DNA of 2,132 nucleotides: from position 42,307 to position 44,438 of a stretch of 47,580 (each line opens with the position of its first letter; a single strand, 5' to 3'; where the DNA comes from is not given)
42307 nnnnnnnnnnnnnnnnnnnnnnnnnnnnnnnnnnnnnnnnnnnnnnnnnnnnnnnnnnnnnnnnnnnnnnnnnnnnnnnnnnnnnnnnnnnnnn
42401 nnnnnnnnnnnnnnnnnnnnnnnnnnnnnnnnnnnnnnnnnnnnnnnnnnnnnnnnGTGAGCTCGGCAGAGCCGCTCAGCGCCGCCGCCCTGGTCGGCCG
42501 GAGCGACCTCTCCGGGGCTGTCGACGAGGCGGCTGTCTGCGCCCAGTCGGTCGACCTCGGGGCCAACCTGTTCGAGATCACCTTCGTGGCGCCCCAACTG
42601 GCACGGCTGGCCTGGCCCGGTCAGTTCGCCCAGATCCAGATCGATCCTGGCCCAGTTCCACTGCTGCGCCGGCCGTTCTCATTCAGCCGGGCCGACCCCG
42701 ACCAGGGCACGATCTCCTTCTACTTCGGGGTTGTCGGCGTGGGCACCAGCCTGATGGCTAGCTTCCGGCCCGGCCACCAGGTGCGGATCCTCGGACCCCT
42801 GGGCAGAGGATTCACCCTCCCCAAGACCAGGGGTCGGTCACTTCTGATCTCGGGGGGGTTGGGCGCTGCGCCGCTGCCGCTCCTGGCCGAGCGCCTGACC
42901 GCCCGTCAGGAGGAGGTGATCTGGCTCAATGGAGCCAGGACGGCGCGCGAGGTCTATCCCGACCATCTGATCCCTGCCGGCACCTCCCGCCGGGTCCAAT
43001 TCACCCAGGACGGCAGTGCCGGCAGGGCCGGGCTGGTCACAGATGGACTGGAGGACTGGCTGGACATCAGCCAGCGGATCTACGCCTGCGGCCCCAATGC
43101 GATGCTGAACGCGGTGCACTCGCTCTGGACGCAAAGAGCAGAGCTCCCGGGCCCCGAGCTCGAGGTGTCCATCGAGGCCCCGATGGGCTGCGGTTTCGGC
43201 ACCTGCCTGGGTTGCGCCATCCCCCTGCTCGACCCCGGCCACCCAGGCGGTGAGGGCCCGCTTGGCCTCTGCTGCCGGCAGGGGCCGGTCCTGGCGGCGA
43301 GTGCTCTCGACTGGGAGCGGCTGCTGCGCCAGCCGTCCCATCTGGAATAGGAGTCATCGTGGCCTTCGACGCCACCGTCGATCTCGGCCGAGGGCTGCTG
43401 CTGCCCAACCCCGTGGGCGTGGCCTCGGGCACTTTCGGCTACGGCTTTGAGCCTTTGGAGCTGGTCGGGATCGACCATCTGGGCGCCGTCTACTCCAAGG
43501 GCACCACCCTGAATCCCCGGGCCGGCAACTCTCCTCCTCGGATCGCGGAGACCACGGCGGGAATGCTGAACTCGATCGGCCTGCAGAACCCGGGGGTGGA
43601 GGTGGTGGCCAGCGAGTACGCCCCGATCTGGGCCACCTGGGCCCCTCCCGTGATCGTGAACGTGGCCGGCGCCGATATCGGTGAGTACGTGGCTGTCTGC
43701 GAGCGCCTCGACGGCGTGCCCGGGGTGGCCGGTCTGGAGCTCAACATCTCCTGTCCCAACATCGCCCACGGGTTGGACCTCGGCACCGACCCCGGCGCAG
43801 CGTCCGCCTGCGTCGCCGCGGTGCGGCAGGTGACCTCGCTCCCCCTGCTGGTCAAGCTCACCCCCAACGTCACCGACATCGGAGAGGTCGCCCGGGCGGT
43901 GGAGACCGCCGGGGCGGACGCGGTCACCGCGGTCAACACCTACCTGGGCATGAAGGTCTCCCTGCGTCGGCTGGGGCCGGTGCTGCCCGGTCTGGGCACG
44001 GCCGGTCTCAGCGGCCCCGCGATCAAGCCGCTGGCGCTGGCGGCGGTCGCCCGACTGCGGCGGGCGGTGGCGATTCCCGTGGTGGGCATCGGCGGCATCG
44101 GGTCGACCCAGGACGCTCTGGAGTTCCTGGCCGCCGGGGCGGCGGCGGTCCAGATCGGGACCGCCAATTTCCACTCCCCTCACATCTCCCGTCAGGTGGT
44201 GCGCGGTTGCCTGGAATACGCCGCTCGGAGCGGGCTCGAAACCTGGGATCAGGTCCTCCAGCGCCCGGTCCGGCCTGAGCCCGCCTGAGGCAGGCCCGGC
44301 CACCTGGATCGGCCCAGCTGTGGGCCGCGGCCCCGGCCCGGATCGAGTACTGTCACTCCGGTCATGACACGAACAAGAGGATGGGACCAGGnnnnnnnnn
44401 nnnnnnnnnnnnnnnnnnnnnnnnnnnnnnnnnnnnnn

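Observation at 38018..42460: carA and carB are fused into a single 1480-aa ORF.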

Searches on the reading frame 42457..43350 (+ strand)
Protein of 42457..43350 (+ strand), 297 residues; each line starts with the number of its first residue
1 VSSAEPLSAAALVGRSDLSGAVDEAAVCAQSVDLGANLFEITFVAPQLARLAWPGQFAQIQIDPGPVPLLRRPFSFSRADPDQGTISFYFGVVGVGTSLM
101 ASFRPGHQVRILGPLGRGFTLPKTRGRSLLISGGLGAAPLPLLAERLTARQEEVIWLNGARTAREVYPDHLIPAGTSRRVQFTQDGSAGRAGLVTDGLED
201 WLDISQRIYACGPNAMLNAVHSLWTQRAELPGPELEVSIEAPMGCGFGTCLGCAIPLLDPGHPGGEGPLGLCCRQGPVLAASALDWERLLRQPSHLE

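Call 3: search_protein_families(library=pfam, proteins=[window:42457-43350:+])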
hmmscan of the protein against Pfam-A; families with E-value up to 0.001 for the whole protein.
window:42457-43350:+ (297 aa): 2 families
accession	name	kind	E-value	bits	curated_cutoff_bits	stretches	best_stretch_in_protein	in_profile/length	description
PF10418.14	DHODB_Fe-S_bind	-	8.2e-06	25.9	23.9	1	240-284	1-40/41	Iron-sulfur cluster binding domain of dihydroorotate dehydrogenase B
PF00175.26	NAD_binding_1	-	5.2e-05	24.3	22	1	130-221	1-108/109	Oxidoreductase NAD-binding domain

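Call 37: search_protein_families(library=ncbifam, proteins=[window:42457-43350:+], max_evalue=0.00001)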
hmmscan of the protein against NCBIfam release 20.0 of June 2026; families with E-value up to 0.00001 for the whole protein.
window:42457-43350:+ (297 aa): 16 families
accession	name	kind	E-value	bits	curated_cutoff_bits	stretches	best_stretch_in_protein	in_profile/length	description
NF000799.0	PRK00054.1-4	equivalog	9e-40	136.4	314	1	32-259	13-235/258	dihydroorotate dehydrogenase electron transfer subunit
NF000796.0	PRK00054.1-1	equivalog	2.7e-31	108.7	224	1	54-284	31-235/254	dihydroorotate dehydrogenase electron transfer subunit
NF000798.0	PRK00054.1-3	equivalog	2e-29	102.9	219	1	51-256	30-222/244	dihydroorotate dehydrogenase electron transfer subunit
NF004862.0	PRK06222.1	subfamily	1.7e-28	99.9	220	1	33-291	9-255/281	sulfide/dihydroorotate dehydrogenase-like FAD/NAD-binding protein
NF000797.0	PRK00054.1-2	equivalog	2e-27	96.1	270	1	29-280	20-261/267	dihydroorotate dehydrogenase electron transfer subunit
NF009414.0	PRK12778.1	equivalog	2.9e-26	91.9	1103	1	34-292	10-256/752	bifunctional dihydroorotate dehydrogenase B NAD binding subunit/NADPH-dependent glutamate synthase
NF006220.0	PRK08345.1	subfamily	1.2e-15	57.5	395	1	37-166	26-157/294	cytochrome-c3 hydrogenase subunit gamma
NF009415.0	PRK12779.1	equivalog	5.5e-12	44.4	1519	1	29-291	654-925/944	putative bifunctional glutamate synthase subunit beta/2-polyprenylphenol hydroxylase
NF040810.1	BenC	equivalog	2.8e-11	43.2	430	1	53-226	135-317/333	benzoate 1,2-dioxygenase electron transfer component BenC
NF040835.1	sulfhyd_HydG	equivalog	2.9e-10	39.9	650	1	37-141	33-136/292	NADPH-dependent hydrogenase/sulfhydrogenase 1 subunit gamma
NF009413.0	PRK12775.1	equivalog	3.4e-10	38.4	1895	1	43-256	19-228/1006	putative trifunctional 2-polyprenylphenol hydroxylase/glutamate synthase subunit beta/ferritin domain-containing protein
NF040830.1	sulfhyd_ShyC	equivalog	7.5e-09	35.2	600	0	37-159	22-144/288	NAD(P)-dependent hydrogenase/sulfhydrogenase 2 subunit gamma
NF004470.0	PRK05802.1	equivalog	1.7e-08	33.9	313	1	38-254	82-302/330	sulfide/dihydroorotate dehydrogenase-like FAD/NAD-binding protein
TIGR02911.1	sulfite_red_B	equivalog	5.3e-08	32.3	288.6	1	77-255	50-239/261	anaerobic sulfite reductase subunit AsrB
NF045803.1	MethMoxFADbindMmoC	equivalog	2.2e-07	29.9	500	1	54-223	142-324/343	aromatic/alkene monooxygenase hydroxylase FAD-binding subunit MmoC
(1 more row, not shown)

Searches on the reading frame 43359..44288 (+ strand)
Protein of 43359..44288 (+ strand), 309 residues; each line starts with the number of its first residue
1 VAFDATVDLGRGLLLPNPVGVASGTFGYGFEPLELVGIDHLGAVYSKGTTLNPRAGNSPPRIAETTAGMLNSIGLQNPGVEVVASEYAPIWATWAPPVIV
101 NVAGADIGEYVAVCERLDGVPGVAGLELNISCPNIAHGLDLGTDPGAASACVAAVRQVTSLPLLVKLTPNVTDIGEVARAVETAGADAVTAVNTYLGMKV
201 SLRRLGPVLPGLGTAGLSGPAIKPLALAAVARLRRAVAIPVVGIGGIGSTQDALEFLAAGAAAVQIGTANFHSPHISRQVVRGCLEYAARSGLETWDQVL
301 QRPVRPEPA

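Call 3: search_protein_families(library=pfam, proteins=[window:43359-44288:+])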
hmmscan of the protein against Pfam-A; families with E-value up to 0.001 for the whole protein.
window:43359-44288:+ (309 aa): 4 families
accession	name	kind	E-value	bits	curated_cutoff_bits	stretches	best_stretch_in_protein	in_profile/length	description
PF01180.27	DHO_dh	-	5.8e-70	236.2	27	1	12-283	8-286/291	Dihydroorotate dehydrogenase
PF01207.24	Dus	-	1.3e-08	34.7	20.4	1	97-286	55-236/311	Dihydrouridine synthase (Dus)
PF00977.27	His_biosynth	-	4.8e-05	23.3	23.6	1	225-282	60-117/228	Histidine biosynthesis protein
PF03060.21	NMO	-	0.00031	20.7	28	1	226-269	181-224/331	Nitronate monooxygenase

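Call 37: search_protein_families(library=ncbifam, proteins=[window:43359-44288:+], max_evalue=0.00001)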
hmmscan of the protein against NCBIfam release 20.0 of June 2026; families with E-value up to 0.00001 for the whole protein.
window:43359-44288:+ (309 aa): 17 families
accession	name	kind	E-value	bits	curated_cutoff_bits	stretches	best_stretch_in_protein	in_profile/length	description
NF005574.0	PRK07259.1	equivalog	1.1e-104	349.6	269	1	7-300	7-299/304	dihydroorotate dehydrogenase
TIGR01037.2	pyrD_sub1_fam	subfamily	3.8e-87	292.2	270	1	12-297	7-293/300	dihydroorotate dehydrogenase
NF041011.1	dihydoor_dh_Arch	equivalog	9e-49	166.1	330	1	12-297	5-282/289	dihydroorotate dehydrogenase PyrD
NF006183.0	PRK08318.1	equivalog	5.6e-37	127.5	335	1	121-299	125-315/422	NAD-dependent dihydropyrimidine dehydrogenase subunit PreA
NF002702.0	PRK02506.1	equivalog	9.3e-32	110.4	301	1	16-269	14-274/313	dihydroorotate oxidase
NF003652.0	PRK05286.2-5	equivalog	1e-25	90.7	267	1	12-294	57-350/353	quinone-dependent dihydroorotate dehydrogenase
NF003645.0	PRK05286.1-2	equivalog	6.5e-21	74.6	366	1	12-299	52-350/359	quinone-dependent dihydroorotate dehydrogenase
NF003648.0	PRK05286.2-1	equivalog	1.2e-20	73.8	433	1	12-297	57-349/360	quinone-dependent dihydroorotate dehydrogenase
NF003651.0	PRK05286.2-4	equivalog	1.8e-19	69.6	448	1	12-295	68-367/377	quinone-dependent dihydroorotate dehydrogenase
TIGR01036.1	pyrD_sub2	equivalog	7.8e-19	67.6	200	1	12-286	52-337/356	dihydroorotate dehydrogenase (quinone)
NF003650.0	PRK05286.2-3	equivalog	3.5e-18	65.7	477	1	128-295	205-380/393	quinone-dependent dihydroorotate dehydrogenase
NF003646.0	PRK05286.1-4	equivalog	3.1e-16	59.1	457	1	157-282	208-334/341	quinone-dependent dihydroorotate dehydrogenase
NF003644.0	PRK05286.1-1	equivalog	2.1e-15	56.7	418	1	161-282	212-334/336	quinone-dependent dihydroorotate dehydrogenase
NF005741.0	PRK07565.1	subfamily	5.1e-15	55.4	303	1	97-299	104-302/335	dihydroorotate dehydrogenase-like protein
NF003649.0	PRK05286.2-2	equivalog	1.7e-14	53.5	505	1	13-297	57-343/351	quinone-dependent dihydroorotate dehydrogenase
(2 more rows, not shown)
